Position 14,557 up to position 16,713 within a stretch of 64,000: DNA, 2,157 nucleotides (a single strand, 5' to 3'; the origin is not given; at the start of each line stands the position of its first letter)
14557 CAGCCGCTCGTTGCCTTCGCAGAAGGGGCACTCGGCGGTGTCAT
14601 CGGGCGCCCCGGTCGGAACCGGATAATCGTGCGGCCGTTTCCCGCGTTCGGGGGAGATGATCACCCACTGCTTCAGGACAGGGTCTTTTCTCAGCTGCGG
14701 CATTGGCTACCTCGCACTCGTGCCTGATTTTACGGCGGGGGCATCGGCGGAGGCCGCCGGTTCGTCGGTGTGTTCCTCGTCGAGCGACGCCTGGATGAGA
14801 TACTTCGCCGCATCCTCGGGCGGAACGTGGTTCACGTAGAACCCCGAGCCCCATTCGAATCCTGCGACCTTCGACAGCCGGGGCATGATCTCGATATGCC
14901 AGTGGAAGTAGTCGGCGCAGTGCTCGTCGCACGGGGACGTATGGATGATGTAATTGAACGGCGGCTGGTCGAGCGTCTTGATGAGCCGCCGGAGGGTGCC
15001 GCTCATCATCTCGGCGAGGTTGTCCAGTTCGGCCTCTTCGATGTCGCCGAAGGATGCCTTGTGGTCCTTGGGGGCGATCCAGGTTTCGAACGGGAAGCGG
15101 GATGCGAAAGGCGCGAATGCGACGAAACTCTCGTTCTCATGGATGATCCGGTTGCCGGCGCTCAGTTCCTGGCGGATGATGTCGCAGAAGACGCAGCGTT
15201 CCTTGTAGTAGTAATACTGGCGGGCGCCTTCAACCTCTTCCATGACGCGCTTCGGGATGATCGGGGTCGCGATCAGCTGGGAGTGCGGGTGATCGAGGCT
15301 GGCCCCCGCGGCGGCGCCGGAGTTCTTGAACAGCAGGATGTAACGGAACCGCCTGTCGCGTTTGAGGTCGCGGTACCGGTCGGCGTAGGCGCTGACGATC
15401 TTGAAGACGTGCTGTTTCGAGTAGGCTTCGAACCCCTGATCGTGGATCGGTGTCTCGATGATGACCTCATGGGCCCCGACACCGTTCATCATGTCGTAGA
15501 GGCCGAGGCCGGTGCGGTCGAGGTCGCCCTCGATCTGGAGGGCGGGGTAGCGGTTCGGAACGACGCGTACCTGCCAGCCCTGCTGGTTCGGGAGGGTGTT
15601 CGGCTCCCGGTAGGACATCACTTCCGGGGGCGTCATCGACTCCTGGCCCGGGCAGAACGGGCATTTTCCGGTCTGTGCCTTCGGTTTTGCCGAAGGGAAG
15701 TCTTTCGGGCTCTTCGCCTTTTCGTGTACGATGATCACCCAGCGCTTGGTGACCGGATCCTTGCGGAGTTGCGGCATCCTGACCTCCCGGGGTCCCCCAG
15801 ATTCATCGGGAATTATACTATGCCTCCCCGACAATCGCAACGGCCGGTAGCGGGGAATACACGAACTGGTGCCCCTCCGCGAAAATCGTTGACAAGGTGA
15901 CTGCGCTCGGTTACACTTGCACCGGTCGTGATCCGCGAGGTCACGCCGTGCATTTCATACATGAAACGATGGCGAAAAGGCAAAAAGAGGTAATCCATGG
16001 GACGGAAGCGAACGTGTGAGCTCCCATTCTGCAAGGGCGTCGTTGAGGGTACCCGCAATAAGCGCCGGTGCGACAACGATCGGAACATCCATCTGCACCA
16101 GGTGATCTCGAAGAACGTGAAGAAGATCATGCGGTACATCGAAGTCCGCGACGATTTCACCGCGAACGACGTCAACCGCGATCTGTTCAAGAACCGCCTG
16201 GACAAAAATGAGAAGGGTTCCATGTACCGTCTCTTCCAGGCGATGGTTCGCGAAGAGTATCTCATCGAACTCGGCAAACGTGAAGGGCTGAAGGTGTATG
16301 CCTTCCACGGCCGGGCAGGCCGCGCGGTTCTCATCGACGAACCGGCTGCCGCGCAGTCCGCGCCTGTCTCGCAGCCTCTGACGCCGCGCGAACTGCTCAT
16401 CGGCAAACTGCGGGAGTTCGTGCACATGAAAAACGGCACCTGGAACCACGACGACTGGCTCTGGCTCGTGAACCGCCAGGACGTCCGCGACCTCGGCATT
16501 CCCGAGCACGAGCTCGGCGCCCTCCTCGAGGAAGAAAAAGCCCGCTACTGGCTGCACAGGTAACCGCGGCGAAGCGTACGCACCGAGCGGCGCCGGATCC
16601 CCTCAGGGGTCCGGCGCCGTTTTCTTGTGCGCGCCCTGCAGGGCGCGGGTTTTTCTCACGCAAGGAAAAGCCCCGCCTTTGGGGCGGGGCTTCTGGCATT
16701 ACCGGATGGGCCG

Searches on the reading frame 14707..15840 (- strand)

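Call 3: search_protein_families(library=pfam, proteins=[window:14707-15840:-], max_evalue=1)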
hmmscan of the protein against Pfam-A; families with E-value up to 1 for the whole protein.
window:14707-15840:- (377 aa): 7 families
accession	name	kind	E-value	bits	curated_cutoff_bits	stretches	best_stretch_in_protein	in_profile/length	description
PF16268.10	DUF4921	-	8.2e-18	65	28.5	1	153-350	208-395/425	Domain of unknown function (DUF4921)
PF01087.27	GalP_UDP_transf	-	1.7e-15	58.4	22.1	1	22-196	11-184/184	Galactose-1-phosphate uridyl transferase, N-terminal domain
PF16285.10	DUF4931_N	-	8e-13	49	24.1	1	124-191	53-120/124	Domain of unknown function (DUF4931) N-terminal domain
PF02744.22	GalP_UDP_tr_C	-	1.4e-09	38.3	29.2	1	206-318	5-119/165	Galactose-1-phosphate uridyl transferase, C-terminal domain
PF11969.13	DcpS_C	-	0.00011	23.1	24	1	215-316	1-99/114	Scavenger mRNA decapping enzyme C-term binding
PF01230.28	HIT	-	0.0017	19.4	21.5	1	230-320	6-94/98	HIT domain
PF19327.4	Ap4A_phos_N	-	0.0018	18.2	23.1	1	169-198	137-166/177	Ap4A phosphorylase N-terminal domain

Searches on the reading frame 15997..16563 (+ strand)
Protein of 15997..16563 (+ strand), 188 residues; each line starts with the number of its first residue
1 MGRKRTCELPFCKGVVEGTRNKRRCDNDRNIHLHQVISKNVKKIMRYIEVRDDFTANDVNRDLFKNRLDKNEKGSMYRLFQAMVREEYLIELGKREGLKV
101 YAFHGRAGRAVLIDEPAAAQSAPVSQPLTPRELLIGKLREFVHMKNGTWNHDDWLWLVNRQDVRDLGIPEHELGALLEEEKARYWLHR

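Call 3: search_protein_families(library=pfam, proteins=[window:15997-16563:+], max_evalue=1)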
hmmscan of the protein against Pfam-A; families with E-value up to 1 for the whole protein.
window:15997-16563:+ (188 aa): 2 families
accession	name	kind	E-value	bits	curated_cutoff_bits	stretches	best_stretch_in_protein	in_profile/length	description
PF16224.10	DUF4883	-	0.032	15.1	27.1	1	52-107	45-99/119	DOmain of unknown function (DUF4883)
PF05851.16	Lentivirus_VIF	-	0.096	12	25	1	32-82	11-61/251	Lentivirus virion infectivity factor (VIF)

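Call 4: search_protein_families(library=ncbifam, proteins=[window:15997-16563:+], max_evalue=1)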
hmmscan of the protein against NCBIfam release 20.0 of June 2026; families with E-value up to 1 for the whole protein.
window:15997-16563:+ (188 aa): 0 families

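Call 9: find_related_loci(query=window:15997-16563:+, collection=metagenome_contigs, flank=5000)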
Query window:15997-16563:+ (188 aa) in metagenome_contigs; peptide patterns used: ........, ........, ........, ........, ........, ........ (x = any residue, [..] = any of these).
215 stretches matched a pattern; 42 encode a relative of the query (tblastn E <= 1e-3); 41 distinct loci.
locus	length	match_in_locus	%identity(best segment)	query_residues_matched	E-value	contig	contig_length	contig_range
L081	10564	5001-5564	96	1-188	2e-122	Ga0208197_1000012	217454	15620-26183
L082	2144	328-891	96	1-188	2e-129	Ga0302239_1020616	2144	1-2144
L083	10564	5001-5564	90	1-188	6e-116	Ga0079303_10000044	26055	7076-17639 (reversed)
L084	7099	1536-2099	84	1-188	4e-107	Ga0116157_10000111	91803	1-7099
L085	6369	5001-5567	72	1-185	2e-91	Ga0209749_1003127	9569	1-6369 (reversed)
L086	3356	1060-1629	70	1-188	4e-90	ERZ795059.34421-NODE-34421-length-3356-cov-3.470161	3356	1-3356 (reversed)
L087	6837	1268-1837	71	1-188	3e-89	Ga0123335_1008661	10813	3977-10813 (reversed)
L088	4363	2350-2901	74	1-185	6e-89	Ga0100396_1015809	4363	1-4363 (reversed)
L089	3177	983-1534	74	1-185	6e-90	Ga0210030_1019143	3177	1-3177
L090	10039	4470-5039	71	1-188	6e-89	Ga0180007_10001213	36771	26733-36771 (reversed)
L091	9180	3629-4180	74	1-185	7e-89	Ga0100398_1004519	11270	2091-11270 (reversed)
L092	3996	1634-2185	74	1-185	4e-89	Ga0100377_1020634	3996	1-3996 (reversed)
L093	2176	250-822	70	1-188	1e-91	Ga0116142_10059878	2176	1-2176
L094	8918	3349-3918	70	1-188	2e-88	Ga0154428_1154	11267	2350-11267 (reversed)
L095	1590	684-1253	67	1-188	2e-93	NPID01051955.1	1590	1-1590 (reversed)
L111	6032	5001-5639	57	1-188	2e-80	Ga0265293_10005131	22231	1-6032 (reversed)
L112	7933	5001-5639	57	1-188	1e-80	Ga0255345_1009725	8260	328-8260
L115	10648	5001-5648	51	1-173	5e-62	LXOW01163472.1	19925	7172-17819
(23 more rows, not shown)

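Call 20: find_encoding_contigs(protein=window:15997-16563:+, flank=3000, max_places=5)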
Protein window:15997-16563:+ (188 aa): no gene with exactly this product is on record in the collection.

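Call 27: find_homologous_proteins(query=window:15997-16563:+, max_evalue=0.001)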
Query window:15997-16563:+ (188 aa): 154 proteins with E <= 0.001 among 273 candidates; the best 120 are listed.
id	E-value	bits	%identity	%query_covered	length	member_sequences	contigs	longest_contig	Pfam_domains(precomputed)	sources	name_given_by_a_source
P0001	2.0e-117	408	94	100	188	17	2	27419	-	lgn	-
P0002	7.9e-105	367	84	100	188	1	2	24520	-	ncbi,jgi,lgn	ncbi:MAG TPA: hypothetical protein VIV61_04885 [Candidatus Ozemobacteraceae bacterium]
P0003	7.6e-103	360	84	100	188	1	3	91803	-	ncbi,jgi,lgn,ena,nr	ncbi:MAG TPA: hypothetical protein PLP29_05285 [Candidatus Ozemobacteraceae bacterium]|nr:hypothetic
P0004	3.1e-91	322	75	98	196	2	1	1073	-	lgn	-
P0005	6.6e-91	321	76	98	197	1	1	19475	-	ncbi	-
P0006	3.4e-90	319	75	100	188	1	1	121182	-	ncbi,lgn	-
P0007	1.4e-89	317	75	98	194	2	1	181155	-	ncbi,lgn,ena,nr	ncbi:MAG: hypothetical protein GX442_16175 [Candidatus Riflebacteria bacterium]|nr:hypothetical prot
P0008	1.8e-89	317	70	100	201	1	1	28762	-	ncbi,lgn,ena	-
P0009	3.3e-89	316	74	98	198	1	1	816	-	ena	-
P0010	5.3e-89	315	74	100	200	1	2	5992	-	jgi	jgi:hypothetical protein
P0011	2.3e-87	310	72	98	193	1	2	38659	-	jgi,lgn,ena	-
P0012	3.6e-87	309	71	100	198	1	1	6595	-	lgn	-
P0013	8.2e-87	308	73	100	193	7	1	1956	-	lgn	-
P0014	9.0e-87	308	73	100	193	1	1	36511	-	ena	-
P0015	1.0e-86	308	70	100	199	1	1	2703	-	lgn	-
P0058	1.1e-83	298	70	100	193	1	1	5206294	-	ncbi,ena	-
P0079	1.2e-79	285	57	100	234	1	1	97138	-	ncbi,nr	ncbi:MAG: hypothetical protein HQM09_07450 [Candidatus Riflebacteria bacterium]|nr:hypothetical prot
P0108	3.1e-73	264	57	100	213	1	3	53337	PF01475.26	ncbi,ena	-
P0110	6.6e-73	263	57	100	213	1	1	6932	PF01475.26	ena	-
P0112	2.5e-71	257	58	100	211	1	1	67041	-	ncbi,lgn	-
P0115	6.4e-71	256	50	98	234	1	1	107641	-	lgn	-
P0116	8.3e-70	252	58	100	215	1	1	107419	-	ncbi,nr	ncbi:MAG: hypothetical protein HQM08_15585 [Candidatus Riflebacteria bacterium]|nr:hypothetical prot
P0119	8.9e-69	249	51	100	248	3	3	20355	-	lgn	-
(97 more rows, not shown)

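Call 28: find_encoding_contigs(protein=P0058, flank=4000, max_places=2)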
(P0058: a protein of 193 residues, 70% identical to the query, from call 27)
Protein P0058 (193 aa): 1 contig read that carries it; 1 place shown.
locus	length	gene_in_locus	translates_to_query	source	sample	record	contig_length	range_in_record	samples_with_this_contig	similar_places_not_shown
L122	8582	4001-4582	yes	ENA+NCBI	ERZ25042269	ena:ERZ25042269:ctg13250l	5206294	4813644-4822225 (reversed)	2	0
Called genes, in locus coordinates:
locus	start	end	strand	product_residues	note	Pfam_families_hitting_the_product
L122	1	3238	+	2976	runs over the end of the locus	PF10633:NPCBM_assoc (faint), PF22544:HYDIN_VesB_CFA65-like_Ig (faint)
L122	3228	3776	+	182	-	-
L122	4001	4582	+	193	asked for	-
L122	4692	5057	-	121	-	-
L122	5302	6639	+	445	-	PF02881:SRP54_N, PF06414:Zeta_toxin (weak), PF13401:AAA_22 (faint), PF00448:SRP54, PF02492:cobW (weak), PF02978:SRP_SPB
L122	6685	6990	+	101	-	PF00886:Ribosomal_S16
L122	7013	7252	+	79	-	PF13083:KH_KhpA-B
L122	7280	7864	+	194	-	PF01782:RimM, PF24986:PRC_RimM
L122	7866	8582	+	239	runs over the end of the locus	PF01746:tRNA_m1G_MT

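Call 29: find_encoding_contigs(protein=P0115, flank=4000, max_places=2)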
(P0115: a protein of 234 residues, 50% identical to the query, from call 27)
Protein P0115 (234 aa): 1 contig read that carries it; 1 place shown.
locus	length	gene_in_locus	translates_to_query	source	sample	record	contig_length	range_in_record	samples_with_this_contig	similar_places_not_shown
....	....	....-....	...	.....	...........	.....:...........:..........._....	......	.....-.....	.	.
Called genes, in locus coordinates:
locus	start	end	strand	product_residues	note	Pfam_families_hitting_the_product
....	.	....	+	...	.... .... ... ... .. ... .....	-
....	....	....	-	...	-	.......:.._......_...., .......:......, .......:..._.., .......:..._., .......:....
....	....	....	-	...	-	-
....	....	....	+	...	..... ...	-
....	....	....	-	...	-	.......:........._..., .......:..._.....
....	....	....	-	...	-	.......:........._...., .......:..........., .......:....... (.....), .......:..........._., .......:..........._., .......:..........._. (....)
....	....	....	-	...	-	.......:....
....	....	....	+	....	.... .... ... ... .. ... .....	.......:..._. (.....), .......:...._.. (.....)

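Call 30: find_encoding_contigs(protein=P0003, flank=4000, max_places=3)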
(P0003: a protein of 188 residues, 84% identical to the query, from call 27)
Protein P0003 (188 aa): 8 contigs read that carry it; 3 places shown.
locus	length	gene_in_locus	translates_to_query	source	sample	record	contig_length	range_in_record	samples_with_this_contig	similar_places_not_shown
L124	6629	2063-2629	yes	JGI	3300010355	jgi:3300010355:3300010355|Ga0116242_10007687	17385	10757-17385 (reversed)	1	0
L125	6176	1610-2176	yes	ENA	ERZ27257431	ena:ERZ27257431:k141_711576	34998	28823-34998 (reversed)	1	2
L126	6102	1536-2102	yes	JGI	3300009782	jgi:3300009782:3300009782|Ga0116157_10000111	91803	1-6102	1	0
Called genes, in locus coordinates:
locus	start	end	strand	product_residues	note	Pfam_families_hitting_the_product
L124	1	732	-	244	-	?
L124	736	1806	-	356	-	PF01087:GalP_UDP_transf, PF16285:DUF4931_N, PF16268:DUF4921, PF02744:GalP_UDP_tr_C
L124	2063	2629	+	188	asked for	-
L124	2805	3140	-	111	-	-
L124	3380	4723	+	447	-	PF02881:SRP54_N, PF06414:Zeta_toxin (weak), PF13401:AAA_22 (weak), PF00448:SRP54, PF02978:SRP_SPB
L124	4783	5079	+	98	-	PF00886:Ribosomal_S16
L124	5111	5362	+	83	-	PF13083:KH_KhpA-B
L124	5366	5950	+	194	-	PF01782:RimM, PF24986:PRC_RimM (faint)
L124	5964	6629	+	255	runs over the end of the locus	PF01746:tRNA_m1G_MT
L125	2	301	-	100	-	?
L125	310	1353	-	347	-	PF01087:GalP_UDP_transf, PF16285:DUF4931_N, PF16268:DUF4921, PF02744:GalP_UDP_tr_C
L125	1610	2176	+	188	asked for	-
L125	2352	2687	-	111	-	-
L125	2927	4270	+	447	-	PF02881:SRP54_N, PF06414:Zeta_toxin (weak), PF13401:AAA_22 (weak), PF00448:SRP54, PF02978:SRP_SPB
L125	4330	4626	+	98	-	PF00886:Ribosomal_S16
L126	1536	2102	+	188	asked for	-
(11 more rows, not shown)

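Call 43: predict_structure(alignment_id=A3)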
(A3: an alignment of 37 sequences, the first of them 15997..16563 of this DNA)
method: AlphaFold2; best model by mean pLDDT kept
length: 188 residues; sequences in the alignment: 37
mean_pLDDT: 76.4   pTM: 0.48
mean pLDDT of the five models: 76.4, 75.3, 74.5, 73.5, 70.3
residues with pLDDT >= 90: 14; 70-90: 118; 50-70: 34; < 50: 22
segments of 3 or more residues with pLDDT < 50: 107-127
pLDDT, mean of each block of 10 residues (from residue 1): 61 66 67 85 88 88 90 90 87 85 64 36 47 82 86 86 78 86 82
secondary structure, 60 per line:
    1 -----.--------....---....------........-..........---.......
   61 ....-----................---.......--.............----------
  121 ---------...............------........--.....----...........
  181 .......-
elements in order: E15-18 E22-25 E32-34 H35-39 H41-50 H56-64 H70-85 E89-95 E98-103 H104-110 H130-144 H151-158 H161-165 H170-187

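Call 47: fold_search(model_id=the predicted structure, library=pdb)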
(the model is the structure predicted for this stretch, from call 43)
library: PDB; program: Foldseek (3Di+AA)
matches with E <= 10: 706; with E <= 0.001: 0
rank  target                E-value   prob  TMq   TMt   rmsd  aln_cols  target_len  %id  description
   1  6jyi_B                7.5e-03  0.89  0.24  0.27  16.8       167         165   14  Crystal structure of the PadR-like transcriptional regulator BC1756 from Bacillus cereus (released 2019-06-26)
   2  5x11_H                2.9e-02  0.80  0.26  0.28  16.6       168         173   11  Crystal structure of Bacillus subtilis PadR in complex with operator DNA (released 2017-11-22)
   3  5x11_D                2.9e-02  0.77  0.26  0.28  16.7       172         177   10  Crystal structure of Bacillus subtilis PadR in complex with operator DNA (released 2017-11-22)
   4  5x11_F                4.7e-02  0.66  0.26  0.27  16.9       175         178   11  Crystal structure of Bacillus subtilis PadR in complex with operator DNA (released 2017-11-22)
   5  2mh2_MODEL_1_A        6.6e-02  1.00  0.27  0.70   2.7        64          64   23  Structural insights into the DNA recognition and protein interaction domains reveal fundamental homologous DNA (released 2014-04-16)
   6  5y8t_B                6.6e-02  0.47  0.23  0.26  15.9       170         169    9  Crystal structure of Bacillus subtilis PadR in complex with p-coumaric acid (released 2017-11-29)
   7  6jyi_A                7.0e-02  0.47  0.25  0.26  17.8       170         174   12  Crystal structure of the PadR-like transcriptional regulator BC1756 from Bacillus cereus (released 2019-06-26)
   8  5x11_E                8.9e-02  0.57  0.26  0.27  18.3       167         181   10  Crystal structure of Bacillus subtilis PadR in complex with operator DNA (released 2017-11-22)
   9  4lb5_B                1.1e-01  1.00  0.29  0.77   2.3        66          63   14  Crystal structure of PKZ Zalpha in complex with ds(CG)6 (hexagonal form) (released 2013-09-18)
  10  4bts_A8               1.1e-01  0.96  0.28  0.58   7.6        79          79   22  THE CRYSTAL STRUCTURE OF THE EUKARYOTIC 40S RIBOSOMAL SUBUNIT IN COMPLEX WITH EIF1 AND EIF1A (released 2013-07-17)
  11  6lg2_B                1.1e-01  0.28  0.21  0.21  19.7       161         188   14  VanR bound to Vanillate (released 2020-02-12)
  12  1ucr_B                1.2e-01  0.99  0.30  0.68   2.5        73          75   19  Three-dimensional crystal structure of dissimilatory sulfite reductase D (DsrD) (released 2003-10-14)
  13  8brm_Sc               1.2e-01  0.99  0.27  0.62   2.9        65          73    9  Giardia ribosome in POST-T state, no E-site tRNA (A6) (released 2023-03-15)
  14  5x11_G                1.3e-01  0.51  0.26  0.28  17.6       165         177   10  Crystal structure of Bacillus subtilis PadR in complex with operator DNA (released 2017-11-22)
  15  9e71_BW               1.3e-01  0.99  0.28  0.69   2.5        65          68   14  Cryo-EM structure of the Pyrobaculum calidifontis 70S ribosome (released 2024-11-20)
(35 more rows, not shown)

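Call 74: find_encoding_contigs(protein=P0119, flank=5000, max_places=2)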
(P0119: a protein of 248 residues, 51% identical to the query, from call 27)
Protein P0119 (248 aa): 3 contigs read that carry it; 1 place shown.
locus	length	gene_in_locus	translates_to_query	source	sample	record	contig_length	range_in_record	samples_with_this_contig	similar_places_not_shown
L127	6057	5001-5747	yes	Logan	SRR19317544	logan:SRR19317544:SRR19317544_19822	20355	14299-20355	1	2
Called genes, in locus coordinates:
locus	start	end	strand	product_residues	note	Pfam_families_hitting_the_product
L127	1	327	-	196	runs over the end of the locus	PF01782:RimM, PF24986:PRC_RimM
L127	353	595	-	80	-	PF13083:KH_KhpA-B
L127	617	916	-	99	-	PF00886:Ribosomal_S16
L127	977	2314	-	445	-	PF02881:SRP54_N, PF01656:CbiA (faint), PF06414:Zeta_toxin (weak), PF13401:AAA_22 (faint), PF00448:SRP54, PF02978:SRP_SPB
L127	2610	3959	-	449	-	PF01336:tRNA_anti-codon, PF00152:tRNA-synt_2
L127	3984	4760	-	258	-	PF01261:AP_endonuc_2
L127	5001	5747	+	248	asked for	-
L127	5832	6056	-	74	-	?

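Call 75: find_encoding_contigs(protein=P0079, flank=5000, max_places=1)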
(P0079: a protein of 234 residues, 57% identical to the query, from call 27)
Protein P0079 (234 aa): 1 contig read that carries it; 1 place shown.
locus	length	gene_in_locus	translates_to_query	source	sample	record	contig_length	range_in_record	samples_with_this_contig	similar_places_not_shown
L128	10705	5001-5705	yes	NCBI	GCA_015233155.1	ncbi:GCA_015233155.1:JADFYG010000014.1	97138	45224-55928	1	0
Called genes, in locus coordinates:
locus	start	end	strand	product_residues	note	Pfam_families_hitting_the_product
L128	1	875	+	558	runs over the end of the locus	PF02463:SMC_N (faint), PF13476:AAA_23 (faint), PF00005:ABC_tran, PF13304:AAA_21 (faint), PF12848:ABC_tran_Xtn, PF00005:ABC_tran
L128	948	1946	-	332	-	PF01087:GalP_UDP_transf, PF01230:HIT (faint), PF02744:GalP_UDP_tr_C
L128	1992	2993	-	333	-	PF01087:GalP_UDP_transf, PF16285:DUF4931_N, PF16268:DUF4921, PF02744:GalP_UDP_tr_C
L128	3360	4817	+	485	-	PF13808:DDE_Tnp_1_assoc (weak)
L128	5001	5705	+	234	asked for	-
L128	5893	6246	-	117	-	-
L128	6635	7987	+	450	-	PF02881:SRP54_N, PF06414:Zeta_toxin (weak), PF13401:AAA_22 (weak), PF00448:SRP54, PF02978:SRP_SPB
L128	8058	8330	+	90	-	PF00886:Ribosomal_S16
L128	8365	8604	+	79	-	PF13083:KH_KhpA-B, PF00013:KH_1 (weak)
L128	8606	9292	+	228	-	PF01782:RimM, PF24986:PRC_RimM (weak)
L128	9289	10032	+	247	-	PF01746:tRNA_m1G_MT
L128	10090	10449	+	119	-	PF01245:Ribosomal_L19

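Call 76: find_encoding_contigs(protein=P0116, flank=5000, max_places=1)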
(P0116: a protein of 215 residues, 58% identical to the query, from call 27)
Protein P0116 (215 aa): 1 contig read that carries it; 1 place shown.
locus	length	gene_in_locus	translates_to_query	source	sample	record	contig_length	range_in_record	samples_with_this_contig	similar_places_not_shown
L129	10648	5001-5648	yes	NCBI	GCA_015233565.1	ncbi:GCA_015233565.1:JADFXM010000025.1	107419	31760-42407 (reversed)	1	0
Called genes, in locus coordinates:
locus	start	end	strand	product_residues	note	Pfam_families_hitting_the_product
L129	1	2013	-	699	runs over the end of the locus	-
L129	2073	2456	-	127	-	PF08239:SH3_3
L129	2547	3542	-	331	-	PF01087:GalP_UDP_transf, PF16268:DUF4921 (faint), PF01230:HIT (faint), PF02744:GalP_UDP_tr_C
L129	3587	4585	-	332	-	PF01087:GalP_UDP_transf, PF16285:DUF4931_N, PF16268:DUF4921, PF02744:GalP_UDP_tr_C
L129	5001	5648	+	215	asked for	-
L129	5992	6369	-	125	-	-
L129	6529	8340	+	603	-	PF00004:AAA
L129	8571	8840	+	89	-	-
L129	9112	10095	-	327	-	PF00990:GGDEF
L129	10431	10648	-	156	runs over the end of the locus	PF13428:TPR_14 (faint), PF13371:TPR_9 (faint), PF00515:TPR_1 (faint), PF07719:TPR_2 (faint), PF13174:TPR_6 (faint), PF14559:TPR_19 (faint), PF13181:TPR_8 (weak), PF13432:TPR_16 (weak), +1 more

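Call 77: find_encoding_contigs(protein=P0112, flank=5000, max_places=1)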
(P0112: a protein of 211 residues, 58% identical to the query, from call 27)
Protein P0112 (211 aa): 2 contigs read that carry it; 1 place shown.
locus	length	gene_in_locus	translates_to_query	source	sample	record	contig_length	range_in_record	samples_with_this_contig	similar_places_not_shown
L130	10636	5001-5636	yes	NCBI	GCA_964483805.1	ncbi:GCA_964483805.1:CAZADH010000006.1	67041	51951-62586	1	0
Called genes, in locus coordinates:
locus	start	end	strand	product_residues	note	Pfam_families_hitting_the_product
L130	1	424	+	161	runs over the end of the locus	PF03975:CheD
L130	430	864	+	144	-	-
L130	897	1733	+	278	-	PF04542:Sigma70_r2, PF04539:Sigma70_r3, PF04545:Sigma70_r4, PF08281:Sigma70_r4_2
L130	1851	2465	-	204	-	PF00672:HAMP (weak)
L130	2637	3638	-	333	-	PF01087:GalP_UDP_transf, PF16268:DUF4921 (faint), PF01230:HIT (faint), PF02744:GalP_UDP_tr_C (weak)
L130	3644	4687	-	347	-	PF01087:GalP_UDP_transf, PF16285:DUF4931_N, PF16268:DUF4921, PF02744:GalP_UDP_tr_C (weak), PF11969:DcpS_C (faint)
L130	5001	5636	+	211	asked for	-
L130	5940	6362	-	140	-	-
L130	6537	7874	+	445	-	PF02881:SRP54_N, PF13401:AAA_22 (weak), PF00448:SRP54, PF02978:SRP_SPB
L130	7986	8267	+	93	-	PF00886:Ribosomal_S16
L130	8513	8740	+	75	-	PF13083:KH_KhpA-B, PF00013:KH_1 (weak)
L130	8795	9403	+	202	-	PF01782:RimM, PF24986:PRC_RimM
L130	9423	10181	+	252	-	PF01746:tRNA_m1G_MT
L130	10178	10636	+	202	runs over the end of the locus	PF09936:Methyltrn_RNA_4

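Call 81: search_protein_families(library=padloc, proteins=[window:15997-16563:+], max_evalue=1)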
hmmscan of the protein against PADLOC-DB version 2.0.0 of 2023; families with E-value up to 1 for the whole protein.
window:15997-16563:+ (188 aa): 0 families

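Call 82: search_protein_families(library=phrogs, proteins=[window:15997-16563:+], max_evalue=1)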
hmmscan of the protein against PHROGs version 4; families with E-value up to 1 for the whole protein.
window:15997-16563:+ (188 aa): 1 family
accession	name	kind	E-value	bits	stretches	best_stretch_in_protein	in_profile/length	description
phrog_20777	-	unknown function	0.13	13.4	1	131-152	17-38/71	-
